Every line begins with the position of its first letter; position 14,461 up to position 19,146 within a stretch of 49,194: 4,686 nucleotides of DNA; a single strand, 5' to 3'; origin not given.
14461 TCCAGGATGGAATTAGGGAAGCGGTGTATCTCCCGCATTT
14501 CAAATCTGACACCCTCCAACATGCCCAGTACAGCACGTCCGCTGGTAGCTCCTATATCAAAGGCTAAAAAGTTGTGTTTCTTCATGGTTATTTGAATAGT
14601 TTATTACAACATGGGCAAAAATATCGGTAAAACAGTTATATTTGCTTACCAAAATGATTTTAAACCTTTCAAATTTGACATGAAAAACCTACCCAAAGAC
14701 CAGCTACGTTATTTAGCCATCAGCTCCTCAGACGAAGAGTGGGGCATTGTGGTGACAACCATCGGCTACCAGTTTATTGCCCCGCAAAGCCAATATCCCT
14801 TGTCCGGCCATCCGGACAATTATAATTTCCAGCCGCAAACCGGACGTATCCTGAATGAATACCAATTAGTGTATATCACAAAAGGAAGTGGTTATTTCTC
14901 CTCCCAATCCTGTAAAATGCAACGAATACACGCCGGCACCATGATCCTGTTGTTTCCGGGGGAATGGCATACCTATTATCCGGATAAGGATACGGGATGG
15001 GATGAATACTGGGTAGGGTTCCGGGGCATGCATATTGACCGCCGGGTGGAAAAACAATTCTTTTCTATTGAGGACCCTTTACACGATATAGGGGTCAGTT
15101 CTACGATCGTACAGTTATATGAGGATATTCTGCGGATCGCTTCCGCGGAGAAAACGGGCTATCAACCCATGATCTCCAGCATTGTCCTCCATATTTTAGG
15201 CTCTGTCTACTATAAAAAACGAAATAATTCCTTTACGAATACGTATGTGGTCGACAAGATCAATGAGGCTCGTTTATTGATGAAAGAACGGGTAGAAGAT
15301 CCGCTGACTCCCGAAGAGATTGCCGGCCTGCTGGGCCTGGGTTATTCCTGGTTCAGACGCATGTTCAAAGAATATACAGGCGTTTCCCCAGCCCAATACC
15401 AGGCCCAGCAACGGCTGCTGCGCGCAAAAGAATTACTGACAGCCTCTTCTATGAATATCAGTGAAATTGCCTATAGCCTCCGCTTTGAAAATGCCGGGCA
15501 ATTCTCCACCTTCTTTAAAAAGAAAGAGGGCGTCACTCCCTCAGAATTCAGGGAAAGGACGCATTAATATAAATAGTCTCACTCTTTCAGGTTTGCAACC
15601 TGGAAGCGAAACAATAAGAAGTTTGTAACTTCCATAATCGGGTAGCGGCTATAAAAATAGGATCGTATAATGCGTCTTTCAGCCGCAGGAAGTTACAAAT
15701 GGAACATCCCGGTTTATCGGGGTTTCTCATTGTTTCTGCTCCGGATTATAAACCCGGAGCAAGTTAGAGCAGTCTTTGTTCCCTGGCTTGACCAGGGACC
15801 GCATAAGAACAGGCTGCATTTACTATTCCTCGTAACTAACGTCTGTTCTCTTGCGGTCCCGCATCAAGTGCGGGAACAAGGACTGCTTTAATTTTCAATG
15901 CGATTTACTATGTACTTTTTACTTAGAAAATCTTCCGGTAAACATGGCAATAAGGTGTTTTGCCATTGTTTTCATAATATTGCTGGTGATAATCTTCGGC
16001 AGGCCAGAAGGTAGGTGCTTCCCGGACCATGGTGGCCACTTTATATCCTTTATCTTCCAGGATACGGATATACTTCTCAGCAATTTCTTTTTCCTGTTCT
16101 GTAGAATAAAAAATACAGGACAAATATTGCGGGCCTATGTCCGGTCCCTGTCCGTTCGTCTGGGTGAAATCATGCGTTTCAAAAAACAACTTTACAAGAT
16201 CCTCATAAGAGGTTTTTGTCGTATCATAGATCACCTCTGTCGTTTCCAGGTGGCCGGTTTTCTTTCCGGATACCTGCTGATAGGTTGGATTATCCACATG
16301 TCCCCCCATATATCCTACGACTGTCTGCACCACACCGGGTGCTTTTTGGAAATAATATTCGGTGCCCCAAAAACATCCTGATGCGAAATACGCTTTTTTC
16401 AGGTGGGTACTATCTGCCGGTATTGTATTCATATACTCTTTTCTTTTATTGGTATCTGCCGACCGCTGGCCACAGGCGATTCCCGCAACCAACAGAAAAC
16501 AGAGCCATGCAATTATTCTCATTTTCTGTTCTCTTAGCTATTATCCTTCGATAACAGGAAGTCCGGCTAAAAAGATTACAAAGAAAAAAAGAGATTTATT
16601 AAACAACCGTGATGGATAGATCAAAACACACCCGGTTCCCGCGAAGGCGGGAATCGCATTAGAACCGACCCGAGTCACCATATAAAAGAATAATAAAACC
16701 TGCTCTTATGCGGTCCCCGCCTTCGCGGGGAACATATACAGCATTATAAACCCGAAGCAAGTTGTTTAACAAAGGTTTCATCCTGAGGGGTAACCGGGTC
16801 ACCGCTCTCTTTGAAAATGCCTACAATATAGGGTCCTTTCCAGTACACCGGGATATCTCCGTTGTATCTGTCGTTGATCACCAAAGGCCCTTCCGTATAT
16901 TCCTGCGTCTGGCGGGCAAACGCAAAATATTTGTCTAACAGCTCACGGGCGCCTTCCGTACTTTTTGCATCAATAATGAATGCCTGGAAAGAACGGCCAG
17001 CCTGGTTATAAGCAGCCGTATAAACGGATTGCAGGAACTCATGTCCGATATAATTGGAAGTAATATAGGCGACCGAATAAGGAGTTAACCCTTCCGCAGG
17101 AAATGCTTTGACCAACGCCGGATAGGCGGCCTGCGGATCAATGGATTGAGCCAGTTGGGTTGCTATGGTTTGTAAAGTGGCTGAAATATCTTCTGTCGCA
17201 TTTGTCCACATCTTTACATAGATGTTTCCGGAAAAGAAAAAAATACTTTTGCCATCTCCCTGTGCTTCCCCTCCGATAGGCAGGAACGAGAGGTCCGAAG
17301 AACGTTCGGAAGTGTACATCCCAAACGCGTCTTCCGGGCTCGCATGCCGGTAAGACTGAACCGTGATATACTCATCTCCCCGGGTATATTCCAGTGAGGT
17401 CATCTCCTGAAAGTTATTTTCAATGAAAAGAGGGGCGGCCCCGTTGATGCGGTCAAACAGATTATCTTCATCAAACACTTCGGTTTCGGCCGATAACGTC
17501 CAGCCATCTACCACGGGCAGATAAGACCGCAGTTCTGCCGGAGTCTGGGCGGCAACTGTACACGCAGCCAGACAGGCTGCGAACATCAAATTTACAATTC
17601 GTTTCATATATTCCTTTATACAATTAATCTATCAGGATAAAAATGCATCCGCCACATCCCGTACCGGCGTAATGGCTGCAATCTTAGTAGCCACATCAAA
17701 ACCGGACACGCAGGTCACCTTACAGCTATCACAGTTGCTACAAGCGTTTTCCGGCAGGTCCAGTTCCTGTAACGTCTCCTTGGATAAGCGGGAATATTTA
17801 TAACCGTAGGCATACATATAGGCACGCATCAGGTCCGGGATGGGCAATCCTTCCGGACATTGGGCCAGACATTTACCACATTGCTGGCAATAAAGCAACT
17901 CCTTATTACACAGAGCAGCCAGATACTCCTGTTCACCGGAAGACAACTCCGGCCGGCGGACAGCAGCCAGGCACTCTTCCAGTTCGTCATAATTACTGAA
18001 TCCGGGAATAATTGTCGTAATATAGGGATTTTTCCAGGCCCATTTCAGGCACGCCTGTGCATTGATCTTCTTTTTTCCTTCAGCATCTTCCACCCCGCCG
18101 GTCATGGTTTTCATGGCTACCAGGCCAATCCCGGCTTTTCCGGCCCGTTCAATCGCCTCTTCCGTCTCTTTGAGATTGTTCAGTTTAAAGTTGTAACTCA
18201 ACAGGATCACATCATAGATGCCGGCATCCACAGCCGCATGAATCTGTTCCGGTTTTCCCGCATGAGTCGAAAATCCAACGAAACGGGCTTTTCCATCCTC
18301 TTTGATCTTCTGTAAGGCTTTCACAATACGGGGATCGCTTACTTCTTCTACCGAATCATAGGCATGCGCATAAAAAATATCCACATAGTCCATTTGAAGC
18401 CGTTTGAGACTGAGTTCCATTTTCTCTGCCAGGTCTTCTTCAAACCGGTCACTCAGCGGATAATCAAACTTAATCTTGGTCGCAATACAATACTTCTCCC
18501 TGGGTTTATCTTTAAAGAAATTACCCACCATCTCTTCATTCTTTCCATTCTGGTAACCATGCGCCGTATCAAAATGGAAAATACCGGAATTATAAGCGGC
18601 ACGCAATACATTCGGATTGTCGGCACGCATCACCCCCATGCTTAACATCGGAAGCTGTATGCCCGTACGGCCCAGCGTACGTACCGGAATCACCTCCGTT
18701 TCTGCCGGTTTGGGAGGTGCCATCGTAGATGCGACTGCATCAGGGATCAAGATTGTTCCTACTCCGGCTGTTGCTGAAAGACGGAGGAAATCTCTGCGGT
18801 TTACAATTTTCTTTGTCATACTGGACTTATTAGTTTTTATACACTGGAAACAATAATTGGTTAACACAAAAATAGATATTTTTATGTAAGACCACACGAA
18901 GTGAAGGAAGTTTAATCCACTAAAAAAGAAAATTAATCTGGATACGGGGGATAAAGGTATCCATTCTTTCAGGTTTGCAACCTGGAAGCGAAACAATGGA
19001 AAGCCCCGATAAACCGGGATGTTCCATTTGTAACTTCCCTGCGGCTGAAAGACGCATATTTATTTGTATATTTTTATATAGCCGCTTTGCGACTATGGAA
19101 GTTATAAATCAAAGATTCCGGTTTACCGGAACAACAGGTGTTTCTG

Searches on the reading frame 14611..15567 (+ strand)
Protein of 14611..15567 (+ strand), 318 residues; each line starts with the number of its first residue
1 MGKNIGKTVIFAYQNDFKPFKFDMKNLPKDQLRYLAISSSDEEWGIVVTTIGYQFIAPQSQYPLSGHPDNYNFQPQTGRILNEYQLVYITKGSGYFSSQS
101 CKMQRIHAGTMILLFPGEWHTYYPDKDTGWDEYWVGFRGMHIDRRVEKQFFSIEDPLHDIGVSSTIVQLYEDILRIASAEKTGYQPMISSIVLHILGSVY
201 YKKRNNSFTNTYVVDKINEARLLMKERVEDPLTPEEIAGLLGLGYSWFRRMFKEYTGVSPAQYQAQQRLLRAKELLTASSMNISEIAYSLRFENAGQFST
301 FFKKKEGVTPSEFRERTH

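Call 7: search_protein_families(library=ncbifam, proteins=[window:14611-15567:+])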
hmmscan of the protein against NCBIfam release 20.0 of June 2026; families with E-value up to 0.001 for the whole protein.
window:14611-15567:+ (318 aa): 30 families (the best 25 are shown)
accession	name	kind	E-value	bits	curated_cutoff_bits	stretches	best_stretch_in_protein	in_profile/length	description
NF007860.0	PRK10572.1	equivalog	1.8e-20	73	208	1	84-317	50-285/292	arabinose operon transcriptional regulator AraC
TIGR04094.1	adjacent_YSIRK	equivalog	1.1e-14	54.2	200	1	199-314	269-383/383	YSIRK-targeted surface antigen transcriptional regulator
NF047788.1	TransRegPocR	equivalog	2.1e-14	53.5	500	1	205-316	179-290/296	transcriptional regulator PocR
NF007243.0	PRK09685.1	equivalog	1e-13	51.4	199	1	216-317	199-302/303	transcriptional regulator FeaR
NF010028.0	PRK13503.1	equivalog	1.6e-13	50.7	288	1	185-316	143-272/278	HTH-type transcriptional activator RhaS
NF052371.1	TransRegGbdRPseu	equivalog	6.1e-13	48.5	480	1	216-316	226-326/365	choline metabolism transcriptional regulator GbdR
NF006902.0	PRK09393.1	equivalog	7.2e-13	48.4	425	1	223-316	228-321/327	transcriptional regulator FtrA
NF047455.1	TF_Staph_AryK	equivalog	4.2e-12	45.1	850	1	192-317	135-259/759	transcriptional regulator AryK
NF010026.0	PRK13501.1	equivalog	6.4e-12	45.2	363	1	249-316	210-277/290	HTH-type transcriptional activator RhaR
TIGR02297.1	HpaA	equivalog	1.5e-11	44.1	274.65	1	84-316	45-287/287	4-hydroxyphenylacetate catabolism regulatory protein HpaA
NF041686.2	ant_diox_reg_AndR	equivalog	4.2e-11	43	350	1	209-313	211-317/321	anthranilate 1,2-dioxygenase regulatory protein AndR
NF010025.2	PRK13500.1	equivalog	1e-09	38.4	525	1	248-317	209-278/282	HTH-type transcriptional activator RhaR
NF049932.1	TranspRegBtr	equivalog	1.5e-09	36.9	900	1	200-313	149-262/531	bacillibactin transport transcriptional regulator Btr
NF010027.0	PRK13502.1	equivalog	2.8e-09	36.9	384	1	248-315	209-276/282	HTH-type transcriptional activator RhaR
NF007584.0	PRK10219.1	equivalog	1.9e-08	34.6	174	1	223-316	13-106/107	superoxide response transcriptional regulator SoxS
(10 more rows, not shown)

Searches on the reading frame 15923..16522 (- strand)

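Call 41: search_protein_families(library=pfam, proteins=[window:15923-16522:-], max_evalue=0.00001)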
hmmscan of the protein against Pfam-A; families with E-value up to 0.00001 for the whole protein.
window:15923-16522:- (199 aa): 1 family
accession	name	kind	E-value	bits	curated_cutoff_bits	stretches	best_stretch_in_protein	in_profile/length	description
PF01625.27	PMSR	-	1.3e-57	194.8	23.7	1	43-193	1-153/153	Peptide methionine sulfoxide reductase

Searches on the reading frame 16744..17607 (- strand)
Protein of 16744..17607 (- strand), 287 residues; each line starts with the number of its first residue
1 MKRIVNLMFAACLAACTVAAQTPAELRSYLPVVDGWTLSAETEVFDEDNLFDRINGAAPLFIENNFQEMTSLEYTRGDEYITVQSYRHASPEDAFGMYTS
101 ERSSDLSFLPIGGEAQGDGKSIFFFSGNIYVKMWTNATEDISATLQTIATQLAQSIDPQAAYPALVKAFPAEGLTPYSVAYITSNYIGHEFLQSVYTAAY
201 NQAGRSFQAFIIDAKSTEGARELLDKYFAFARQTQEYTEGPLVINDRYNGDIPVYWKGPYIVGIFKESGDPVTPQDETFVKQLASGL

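Call 41: search_protein_families(library=pfam, proteins=[window:16744-17607:-], max_evalue=0.00001)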
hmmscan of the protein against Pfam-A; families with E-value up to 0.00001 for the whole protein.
window:16744-17607:- (287 aa): 1 family
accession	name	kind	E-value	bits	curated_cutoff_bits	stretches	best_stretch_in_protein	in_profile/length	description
PF20244.3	DUF6599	-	2.3e-57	194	27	1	34-214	2-185/186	Family of unknown function (DUF6599)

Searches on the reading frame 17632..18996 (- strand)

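Call 41: search_protein_families(library=pfam, proteins=[window:17632-18996:-], max_evalue=0.00001)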
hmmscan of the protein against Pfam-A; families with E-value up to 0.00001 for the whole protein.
window:17632-18996:- (454 aa): 3 families
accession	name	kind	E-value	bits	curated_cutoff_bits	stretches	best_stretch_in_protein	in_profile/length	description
PF00248.27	Aldo_ket_red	-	1e-35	123.7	24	1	128-309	22-203/291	Aldo/keto reductase family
PF13183.11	Fer4_8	-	7.7e-06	26.8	27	0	366-432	1-67/68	4Fe-4S dicluster domain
PF13187.11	Fer4_9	-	9.6e-06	26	27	1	369-431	1-49/52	4Fe-4S dicluster domain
